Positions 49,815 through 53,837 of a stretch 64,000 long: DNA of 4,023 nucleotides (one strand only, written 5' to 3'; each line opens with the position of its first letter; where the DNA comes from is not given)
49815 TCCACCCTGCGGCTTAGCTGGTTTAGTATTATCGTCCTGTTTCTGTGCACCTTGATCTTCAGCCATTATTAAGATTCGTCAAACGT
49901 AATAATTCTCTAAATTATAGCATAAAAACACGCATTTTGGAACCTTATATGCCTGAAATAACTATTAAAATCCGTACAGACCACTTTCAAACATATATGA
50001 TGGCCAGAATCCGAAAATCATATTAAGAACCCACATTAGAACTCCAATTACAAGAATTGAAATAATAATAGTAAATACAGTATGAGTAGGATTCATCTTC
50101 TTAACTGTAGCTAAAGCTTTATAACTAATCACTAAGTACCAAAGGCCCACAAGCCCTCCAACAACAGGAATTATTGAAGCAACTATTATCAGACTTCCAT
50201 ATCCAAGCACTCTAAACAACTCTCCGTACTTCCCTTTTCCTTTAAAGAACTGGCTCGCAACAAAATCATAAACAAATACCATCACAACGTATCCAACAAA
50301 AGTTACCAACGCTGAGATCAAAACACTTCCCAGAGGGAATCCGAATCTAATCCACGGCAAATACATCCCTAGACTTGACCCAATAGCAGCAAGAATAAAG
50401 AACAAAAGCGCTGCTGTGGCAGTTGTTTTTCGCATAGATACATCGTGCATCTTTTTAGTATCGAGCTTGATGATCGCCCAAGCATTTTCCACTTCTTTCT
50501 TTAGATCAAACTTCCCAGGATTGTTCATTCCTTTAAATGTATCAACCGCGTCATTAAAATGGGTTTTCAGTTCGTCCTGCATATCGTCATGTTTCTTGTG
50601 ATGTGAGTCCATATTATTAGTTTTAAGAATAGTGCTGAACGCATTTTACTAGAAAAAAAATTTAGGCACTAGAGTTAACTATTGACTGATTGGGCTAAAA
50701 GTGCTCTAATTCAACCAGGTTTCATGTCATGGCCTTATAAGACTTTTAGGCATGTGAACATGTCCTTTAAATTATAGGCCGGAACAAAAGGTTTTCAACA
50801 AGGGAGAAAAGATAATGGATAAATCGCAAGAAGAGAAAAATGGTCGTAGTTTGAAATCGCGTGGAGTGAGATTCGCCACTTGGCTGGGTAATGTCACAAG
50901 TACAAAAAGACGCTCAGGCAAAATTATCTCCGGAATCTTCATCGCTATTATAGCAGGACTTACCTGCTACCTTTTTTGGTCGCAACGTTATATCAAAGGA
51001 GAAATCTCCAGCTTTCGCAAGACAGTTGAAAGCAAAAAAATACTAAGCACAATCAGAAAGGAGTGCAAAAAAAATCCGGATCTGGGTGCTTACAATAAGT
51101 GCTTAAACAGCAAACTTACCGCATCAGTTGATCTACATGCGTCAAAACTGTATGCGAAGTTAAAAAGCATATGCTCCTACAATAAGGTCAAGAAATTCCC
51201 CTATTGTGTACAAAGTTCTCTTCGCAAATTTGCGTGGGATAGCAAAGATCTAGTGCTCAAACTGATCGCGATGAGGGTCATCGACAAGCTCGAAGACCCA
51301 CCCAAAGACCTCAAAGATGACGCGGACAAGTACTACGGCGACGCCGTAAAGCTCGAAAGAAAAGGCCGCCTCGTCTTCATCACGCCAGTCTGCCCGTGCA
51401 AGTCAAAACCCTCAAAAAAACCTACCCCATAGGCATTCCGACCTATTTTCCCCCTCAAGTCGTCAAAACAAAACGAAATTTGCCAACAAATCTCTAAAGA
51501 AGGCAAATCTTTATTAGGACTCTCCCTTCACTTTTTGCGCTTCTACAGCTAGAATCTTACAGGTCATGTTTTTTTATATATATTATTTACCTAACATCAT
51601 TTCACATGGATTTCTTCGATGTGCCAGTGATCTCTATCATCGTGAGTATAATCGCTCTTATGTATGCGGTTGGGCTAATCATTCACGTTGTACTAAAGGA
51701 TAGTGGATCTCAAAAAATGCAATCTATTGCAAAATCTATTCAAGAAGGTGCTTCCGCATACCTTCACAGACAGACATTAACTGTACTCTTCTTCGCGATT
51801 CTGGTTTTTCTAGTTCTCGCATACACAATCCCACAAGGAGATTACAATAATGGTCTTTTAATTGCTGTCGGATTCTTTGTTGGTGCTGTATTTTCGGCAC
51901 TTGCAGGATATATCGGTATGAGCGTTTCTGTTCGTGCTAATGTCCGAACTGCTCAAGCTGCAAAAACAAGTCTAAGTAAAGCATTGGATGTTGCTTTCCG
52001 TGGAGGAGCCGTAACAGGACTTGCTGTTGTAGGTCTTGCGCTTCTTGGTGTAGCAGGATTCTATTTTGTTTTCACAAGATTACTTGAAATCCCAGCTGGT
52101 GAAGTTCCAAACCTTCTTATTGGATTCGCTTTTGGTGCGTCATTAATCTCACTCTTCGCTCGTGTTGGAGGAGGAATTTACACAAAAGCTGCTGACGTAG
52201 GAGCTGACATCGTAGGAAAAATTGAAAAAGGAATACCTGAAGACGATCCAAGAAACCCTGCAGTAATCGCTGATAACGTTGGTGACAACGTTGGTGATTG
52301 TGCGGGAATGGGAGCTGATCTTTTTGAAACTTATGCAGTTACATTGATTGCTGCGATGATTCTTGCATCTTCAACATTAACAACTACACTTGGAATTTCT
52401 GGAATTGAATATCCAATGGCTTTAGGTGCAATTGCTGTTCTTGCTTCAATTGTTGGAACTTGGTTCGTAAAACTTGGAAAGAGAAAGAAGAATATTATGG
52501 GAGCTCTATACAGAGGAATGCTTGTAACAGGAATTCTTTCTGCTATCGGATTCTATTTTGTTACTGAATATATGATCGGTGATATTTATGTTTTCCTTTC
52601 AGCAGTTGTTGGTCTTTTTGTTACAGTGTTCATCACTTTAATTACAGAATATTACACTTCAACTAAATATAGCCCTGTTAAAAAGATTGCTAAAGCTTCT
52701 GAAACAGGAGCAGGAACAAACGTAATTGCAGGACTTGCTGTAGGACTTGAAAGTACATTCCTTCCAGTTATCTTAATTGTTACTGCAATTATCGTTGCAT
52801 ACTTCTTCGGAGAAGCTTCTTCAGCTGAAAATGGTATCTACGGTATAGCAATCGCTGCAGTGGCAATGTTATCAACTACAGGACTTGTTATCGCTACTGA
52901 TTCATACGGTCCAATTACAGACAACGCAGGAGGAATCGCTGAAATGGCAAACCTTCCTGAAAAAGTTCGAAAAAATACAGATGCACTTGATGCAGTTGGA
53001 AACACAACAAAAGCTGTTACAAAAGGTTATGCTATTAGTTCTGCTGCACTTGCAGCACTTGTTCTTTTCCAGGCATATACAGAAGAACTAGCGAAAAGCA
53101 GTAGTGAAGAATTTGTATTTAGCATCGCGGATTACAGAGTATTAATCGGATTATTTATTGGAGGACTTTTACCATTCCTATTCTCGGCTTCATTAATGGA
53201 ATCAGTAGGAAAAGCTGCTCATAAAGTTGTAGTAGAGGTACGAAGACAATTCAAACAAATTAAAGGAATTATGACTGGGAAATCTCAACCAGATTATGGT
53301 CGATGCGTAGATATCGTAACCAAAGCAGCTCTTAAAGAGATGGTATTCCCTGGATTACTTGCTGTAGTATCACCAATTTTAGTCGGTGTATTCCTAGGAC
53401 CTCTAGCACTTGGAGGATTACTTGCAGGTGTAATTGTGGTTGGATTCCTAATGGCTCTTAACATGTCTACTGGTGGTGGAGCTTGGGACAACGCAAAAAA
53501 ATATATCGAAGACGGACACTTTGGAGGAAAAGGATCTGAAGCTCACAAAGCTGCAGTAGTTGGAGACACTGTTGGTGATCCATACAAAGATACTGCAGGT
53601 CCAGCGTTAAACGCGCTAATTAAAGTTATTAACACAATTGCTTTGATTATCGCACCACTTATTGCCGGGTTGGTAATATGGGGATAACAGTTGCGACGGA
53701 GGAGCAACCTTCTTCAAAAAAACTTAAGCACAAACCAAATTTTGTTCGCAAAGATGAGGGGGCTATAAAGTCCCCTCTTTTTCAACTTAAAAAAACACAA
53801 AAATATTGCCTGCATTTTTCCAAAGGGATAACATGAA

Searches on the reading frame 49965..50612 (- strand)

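Call 10: search_protein_families(library=pfam, proteins=[window:49965-50612:-], max_evalue=0.01)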
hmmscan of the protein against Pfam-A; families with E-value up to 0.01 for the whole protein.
window:49965-50612:- (215 aa): 1 family
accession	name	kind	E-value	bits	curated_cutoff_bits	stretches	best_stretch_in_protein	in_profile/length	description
PF04893.22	Yip1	-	2.7e-13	50.6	28.6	1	65-195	21-171/173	Yip1 domain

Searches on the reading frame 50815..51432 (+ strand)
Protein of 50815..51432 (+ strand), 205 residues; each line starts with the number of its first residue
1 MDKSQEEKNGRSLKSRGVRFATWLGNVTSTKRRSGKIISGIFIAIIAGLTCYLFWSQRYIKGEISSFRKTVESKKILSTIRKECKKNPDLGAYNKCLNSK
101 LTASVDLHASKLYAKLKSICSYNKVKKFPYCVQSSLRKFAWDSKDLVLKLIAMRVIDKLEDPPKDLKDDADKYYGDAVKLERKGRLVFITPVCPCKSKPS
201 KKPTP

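Call 10: search_protein_families(library=pfam, proteins=[window:50815-51432:+], max_evalue=0.01)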
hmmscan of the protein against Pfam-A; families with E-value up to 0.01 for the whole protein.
window:50815-51432:+ (205 aa): 0 families

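Call 48: search_protein_families(library=ncbifam, proteins=[window:50815-51432:+], max_evalue=1)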
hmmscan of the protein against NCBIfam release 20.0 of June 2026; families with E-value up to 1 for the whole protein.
window:50815-51432:+ (205 aa): 0 families

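Call 51: find_homologous_proteins(query=window:50815-51429:+, max_evalue=1)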
Query window:50815-51429:+ (205 aa): 1 proteins with E <= 1 among 113 candidates.
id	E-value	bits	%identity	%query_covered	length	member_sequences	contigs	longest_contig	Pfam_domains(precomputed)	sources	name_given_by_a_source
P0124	3.4e-131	453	100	100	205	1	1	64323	-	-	-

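Call 63: search_protein_families(library=padloc, proteins=[window:50815-51432:+], max_evalue=1)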
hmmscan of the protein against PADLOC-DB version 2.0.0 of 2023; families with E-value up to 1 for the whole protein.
window:50815-51432:+ (205 aa): 0 families

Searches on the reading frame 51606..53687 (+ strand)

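Call 10: search_protein_families(library=pfam, proteins=[window:51606-53687:+], max_evalue=0.01)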
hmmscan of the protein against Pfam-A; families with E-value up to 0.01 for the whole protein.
window:51606-53687:+ (693 aa): 1 family
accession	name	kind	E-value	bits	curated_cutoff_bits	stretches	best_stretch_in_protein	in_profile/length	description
PF03030.21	H_PPase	-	7.4e-273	907.5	29.7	1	15-682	1-645/645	Inorganic H+ pyrophosphatase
